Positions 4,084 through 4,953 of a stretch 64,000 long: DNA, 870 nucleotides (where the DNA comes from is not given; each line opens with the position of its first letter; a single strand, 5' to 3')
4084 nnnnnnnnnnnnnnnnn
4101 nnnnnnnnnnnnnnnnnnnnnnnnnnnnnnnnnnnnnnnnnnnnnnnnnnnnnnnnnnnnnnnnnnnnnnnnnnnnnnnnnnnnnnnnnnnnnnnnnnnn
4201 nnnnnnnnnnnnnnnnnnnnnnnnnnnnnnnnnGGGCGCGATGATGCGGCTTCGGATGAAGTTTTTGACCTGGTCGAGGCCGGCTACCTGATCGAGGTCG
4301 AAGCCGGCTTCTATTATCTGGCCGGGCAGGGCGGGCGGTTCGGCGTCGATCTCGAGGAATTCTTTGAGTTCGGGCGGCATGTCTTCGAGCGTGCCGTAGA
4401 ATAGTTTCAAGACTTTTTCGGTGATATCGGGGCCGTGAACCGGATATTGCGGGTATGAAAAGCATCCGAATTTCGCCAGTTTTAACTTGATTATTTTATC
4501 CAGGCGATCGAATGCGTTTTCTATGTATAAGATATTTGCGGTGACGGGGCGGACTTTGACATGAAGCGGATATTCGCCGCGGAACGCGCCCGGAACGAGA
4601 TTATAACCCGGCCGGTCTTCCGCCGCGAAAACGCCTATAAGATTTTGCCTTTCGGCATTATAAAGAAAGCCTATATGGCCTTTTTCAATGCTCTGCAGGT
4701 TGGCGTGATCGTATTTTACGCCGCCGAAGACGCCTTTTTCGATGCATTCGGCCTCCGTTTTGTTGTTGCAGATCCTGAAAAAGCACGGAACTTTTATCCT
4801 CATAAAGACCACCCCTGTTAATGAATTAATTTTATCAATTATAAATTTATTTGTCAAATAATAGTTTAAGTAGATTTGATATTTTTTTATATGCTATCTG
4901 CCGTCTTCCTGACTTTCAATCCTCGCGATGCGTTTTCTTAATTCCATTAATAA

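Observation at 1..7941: Co-directional seven-gene cluster that looks like an undescribed multi-component defence or modified-DNA-sensing system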

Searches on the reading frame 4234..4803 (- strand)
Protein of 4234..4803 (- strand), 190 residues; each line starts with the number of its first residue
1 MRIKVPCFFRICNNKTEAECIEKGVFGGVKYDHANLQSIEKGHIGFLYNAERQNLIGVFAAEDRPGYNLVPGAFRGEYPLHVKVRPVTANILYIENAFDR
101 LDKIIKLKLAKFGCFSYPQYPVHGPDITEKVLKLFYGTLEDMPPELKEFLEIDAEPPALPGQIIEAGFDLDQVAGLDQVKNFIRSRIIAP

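Call 78: find_related_loci(query=A5, collection=metagenome_contigs, flank=10000)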
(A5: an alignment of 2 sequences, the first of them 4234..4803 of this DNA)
Query A5 (190 aa) in metagenome_contigs; peptide patterns used: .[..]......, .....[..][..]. (x = any residue, [..] = any of these).
283 stretches matched a pattern; 2 encode a relative of the query (tblastn E <= 1e-3); 2 distinct loci.
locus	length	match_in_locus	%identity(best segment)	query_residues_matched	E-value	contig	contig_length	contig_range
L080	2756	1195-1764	97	1-190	3e-133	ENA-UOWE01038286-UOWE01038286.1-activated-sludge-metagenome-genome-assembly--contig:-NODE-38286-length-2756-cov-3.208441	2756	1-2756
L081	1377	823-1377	71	1-185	5e-100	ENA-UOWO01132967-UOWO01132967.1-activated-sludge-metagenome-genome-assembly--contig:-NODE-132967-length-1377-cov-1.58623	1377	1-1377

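Call 79: find_homologous_proteins(query=window:4234-4803:-, max_evalue=0.001)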
Query window:4234-4803:-: 52 candidates shared short words with the query, none scored E <= 0.001.
